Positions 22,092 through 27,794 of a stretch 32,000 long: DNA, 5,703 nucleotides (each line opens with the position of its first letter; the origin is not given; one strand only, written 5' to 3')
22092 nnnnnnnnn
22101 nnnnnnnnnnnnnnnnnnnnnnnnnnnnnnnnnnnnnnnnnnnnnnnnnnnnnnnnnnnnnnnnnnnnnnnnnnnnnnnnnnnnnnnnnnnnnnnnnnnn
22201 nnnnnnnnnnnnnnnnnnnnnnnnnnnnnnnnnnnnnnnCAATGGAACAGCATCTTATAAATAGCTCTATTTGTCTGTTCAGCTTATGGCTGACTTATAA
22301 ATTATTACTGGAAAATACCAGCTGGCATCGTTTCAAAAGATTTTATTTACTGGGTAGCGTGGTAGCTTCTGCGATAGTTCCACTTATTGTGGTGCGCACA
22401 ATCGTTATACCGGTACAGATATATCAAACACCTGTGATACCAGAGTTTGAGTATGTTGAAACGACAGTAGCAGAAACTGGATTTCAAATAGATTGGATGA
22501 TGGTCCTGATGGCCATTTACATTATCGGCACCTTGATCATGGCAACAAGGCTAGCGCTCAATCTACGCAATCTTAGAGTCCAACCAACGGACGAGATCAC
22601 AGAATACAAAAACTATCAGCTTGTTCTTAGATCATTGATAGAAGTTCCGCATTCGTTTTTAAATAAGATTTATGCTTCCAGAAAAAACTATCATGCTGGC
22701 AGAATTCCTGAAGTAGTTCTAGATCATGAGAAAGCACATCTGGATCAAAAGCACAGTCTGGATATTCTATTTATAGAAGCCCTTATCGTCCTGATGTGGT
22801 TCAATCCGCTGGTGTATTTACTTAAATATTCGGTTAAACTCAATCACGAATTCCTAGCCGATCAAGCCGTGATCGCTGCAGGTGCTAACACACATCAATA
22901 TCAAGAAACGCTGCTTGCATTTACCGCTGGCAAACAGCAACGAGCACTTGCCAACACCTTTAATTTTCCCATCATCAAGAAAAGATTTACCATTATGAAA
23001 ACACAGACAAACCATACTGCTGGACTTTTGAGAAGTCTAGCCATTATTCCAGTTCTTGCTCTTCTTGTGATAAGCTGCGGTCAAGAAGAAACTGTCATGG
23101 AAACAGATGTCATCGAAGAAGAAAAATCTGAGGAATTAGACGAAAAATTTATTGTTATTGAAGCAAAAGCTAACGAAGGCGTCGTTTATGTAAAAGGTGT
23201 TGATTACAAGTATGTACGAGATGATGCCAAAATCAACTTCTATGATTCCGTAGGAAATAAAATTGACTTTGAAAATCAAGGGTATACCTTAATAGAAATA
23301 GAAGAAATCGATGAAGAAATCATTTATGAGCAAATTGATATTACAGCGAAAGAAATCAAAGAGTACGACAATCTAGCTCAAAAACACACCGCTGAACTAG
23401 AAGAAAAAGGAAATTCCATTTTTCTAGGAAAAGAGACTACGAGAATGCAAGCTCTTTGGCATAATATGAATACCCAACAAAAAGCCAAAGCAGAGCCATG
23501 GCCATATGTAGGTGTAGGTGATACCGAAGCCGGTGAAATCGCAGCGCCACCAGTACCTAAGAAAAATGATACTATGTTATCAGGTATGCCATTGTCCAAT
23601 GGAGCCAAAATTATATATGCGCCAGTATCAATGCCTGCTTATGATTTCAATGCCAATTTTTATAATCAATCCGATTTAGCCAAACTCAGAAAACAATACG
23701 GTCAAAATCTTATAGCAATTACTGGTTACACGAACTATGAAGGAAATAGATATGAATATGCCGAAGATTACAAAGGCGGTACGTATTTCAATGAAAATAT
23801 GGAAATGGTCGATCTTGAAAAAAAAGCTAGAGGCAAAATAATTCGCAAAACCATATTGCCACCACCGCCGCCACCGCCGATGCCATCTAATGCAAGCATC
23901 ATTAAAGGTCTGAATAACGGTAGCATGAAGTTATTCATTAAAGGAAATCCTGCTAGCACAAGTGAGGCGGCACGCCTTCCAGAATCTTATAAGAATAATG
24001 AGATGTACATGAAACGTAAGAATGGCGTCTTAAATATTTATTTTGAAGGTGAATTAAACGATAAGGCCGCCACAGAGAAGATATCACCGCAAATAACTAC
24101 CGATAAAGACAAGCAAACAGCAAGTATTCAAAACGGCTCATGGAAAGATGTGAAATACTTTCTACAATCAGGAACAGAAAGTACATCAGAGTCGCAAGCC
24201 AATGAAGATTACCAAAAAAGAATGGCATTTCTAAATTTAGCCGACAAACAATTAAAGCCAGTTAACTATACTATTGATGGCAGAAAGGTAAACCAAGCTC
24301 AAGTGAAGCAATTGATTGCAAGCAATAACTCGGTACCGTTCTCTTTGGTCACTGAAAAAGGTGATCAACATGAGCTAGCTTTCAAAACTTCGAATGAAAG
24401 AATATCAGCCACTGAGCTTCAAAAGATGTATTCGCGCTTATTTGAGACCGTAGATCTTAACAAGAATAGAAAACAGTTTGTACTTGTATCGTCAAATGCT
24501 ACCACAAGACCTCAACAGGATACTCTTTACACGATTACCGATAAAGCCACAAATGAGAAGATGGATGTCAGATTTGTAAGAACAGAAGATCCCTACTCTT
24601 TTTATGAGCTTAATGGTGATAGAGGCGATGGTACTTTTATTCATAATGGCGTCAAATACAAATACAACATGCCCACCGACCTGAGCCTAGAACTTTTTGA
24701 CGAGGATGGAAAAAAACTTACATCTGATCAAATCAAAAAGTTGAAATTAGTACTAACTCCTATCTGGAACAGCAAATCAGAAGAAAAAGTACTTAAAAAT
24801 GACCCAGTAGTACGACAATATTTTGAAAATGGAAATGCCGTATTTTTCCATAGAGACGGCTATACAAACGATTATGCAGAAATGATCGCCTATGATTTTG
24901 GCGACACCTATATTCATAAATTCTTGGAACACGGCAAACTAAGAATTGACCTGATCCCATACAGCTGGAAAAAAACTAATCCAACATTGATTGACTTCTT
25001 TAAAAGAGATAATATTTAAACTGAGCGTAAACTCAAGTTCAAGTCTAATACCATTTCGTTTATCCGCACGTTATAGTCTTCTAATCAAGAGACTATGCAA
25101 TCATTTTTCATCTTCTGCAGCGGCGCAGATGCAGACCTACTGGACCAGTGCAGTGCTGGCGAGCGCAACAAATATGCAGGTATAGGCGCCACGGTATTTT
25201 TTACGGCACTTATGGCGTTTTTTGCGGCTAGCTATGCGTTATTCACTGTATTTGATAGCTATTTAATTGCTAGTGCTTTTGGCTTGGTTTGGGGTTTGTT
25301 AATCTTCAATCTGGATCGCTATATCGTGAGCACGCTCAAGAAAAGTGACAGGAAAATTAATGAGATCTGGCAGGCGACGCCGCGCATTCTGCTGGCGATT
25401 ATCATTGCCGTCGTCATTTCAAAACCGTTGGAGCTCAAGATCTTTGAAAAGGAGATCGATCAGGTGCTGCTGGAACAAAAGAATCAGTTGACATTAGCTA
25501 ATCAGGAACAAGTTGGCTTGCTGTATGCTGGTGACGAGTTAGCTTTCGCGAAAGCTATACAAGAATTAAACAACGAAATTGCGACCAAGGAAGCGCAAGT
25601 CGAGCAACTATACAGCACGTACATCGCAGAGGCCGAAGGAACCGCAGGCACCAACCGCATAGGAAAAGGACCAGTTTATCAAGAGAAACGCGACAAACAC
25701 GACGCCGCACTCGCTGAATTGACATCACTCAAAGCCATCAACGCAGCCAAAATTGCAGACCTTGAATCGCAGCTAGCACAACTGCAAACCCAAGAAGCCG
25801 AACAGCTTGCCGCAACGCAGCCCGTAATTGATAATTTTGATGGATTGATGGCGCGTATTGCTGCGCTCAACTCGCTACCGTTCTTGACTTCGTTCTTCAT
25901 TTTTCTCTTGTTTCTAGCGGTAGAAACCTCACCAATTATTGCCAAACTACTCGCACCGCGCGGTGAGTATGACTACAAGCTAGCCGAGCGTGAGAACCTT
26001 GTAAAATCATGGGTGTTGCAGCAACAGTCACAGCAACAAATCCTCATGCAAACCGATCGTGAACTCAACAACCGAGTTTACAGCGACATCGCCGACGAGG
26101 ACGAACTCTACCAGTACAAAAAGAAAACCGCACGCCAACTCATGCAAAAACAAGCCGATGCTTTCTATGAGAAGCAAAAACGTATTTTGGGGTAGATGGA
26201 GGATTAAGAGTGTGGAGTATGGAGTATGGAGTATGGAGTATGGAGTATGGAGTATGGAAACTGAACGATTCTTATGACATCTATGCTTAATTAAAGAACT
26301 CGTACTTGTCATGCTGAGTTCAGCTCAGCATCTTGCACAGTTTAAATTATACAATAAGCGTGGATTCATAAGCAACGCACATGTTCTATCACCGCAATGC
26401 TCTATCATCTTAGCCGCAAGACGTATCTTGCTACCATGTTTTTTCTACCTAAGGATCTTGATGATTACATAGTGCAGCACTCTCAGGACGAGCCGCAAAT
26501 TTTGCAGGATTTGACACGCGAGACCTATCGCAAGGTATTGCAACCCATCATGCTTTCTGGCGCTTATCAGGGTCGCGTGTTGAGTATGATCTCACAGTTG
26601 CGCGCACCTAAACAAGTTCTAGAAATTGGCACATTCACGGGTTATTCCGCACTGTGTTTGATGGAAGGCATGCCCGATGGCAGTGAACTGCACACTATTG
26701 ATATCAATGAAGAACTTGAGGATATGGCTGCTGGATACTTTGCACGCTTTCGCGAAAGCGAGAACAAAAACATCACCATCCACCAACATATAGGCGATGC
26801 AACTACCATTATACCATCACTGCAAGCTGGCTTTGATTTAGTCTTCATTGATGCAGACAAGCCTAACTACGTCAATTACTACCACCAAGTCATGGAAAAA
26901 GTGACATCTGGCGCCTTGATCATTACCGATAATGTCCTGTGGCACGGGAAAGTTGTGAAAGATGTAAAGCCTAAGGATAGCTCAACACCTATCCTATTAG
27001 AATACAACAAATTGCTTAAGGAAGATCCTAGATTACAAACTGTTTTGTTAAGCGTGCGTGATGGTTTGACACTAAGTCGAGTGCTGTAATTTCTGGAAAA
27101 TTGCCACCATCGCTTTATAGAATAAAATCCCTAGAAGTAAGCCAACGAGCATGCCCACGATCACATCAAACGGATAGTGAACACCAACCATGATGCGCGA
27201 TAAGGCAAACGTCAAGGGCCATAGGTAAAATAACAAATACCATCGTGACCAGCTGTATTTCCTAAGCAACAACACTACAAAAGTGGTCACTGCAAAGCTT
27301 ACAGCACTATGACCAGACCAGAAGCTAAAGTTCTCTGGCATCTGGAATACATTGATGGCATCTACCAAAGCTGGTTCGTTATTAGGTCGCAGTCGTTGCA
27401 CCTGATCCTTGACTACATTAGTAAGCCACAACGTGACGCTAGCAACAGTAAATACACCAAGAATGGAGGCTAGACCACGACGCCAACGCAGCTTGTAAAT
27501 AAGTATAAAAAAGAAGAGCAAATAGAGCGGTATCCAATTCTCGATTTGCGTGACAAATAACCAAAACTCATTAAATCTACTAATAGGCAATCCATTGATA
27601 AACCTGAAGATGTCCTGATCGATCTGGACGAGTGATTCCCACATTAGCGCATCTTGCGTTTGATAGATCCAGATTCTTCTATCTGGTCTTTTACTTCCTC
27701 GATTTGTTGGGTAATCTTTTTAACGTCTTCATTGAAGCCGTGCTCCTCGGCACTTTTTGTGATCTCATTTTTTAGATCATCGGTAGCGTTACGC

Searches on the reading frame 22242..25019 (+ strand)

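Call 7: search_protein_families(library=pfam, proteins=[window:22242-25019:+], max_evalue=0.001)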
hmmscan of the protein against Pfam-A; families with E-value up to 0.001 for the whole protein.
window:22242-25019:+ (925 aa): 1 family
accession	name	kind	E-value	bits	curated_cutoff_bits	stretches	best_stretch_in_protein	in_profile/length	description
PF05569.17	Peptidase_M56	-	1e-13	51.6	31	1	77-249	90-293/296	BlaR1 peptidase M56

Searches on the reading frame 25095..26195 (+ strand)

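Call 7: search_protein_families(library=pfam, proteins=[window:25095-26195:+], max_evalue=0.001)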
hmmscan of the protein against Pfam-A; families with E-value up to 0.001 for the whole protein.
window:25095-26195:+ (366 aa): 1 family
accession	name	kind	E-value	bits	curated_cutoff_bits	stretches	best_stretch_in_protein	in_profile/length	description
PF14362.11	DUF4407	-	4.5e-98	328.7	31.3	1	14-300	1-297/297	Domain of unknown function (DUF4407)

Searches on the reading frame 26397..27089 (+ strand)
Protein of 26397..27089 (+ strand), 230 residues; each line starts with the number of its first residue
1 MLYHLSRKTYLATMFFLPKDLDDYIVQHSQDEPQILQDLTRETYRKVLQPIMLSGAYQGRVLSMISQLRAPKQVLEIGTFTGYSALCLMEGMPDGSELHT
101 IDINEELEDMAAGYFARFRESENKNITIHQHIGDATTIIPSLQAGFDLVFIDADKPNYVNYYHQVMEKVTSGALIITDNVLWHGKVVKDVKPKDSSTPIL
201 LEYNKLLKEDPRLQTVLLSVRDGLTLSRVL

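Call 90: search_protein_families(library=pfam, proteins=[window:26397-27089:+], max_evalue=0.001)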
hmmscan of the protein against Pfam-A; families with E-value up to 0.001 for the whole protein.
window:26397-27089:+ (230 aa): 3 families
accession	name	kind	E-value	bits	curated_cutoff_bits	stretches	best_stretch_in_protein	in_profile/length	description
PF01596.23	Methyltransf_3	-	3.1e-50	170.7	22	1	27-228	2-202/204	O-methyltransferase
PF13578.12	Methyltransf_24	-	6.8e-13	49.8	26.3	1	75-180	1-105/105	Methyltransferase domain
PF13847.12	Methyltransf_31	-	0.0006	20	27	1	72-180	5-112/145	Methyltransferase domain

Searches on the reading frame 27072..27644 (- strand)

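Call 90: search_protein_families(library=pfam, proteins=[window:27072-27644:-], max_evalue=0.001)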
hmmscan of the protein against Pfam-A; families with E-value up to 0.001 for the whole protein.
window:27072-27644:- (190 aa): 2 families
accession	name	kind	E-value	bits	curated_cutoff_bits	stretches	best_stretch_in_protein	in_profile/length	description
PF01569.27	PAP2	-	3.4e-23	82.2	27.2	1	64-180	5-126/130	PAP2 superfamily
PF14378.12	PAP2_3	-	0.00015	22.1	27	1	117-170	132-186/190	PAP2 superfamily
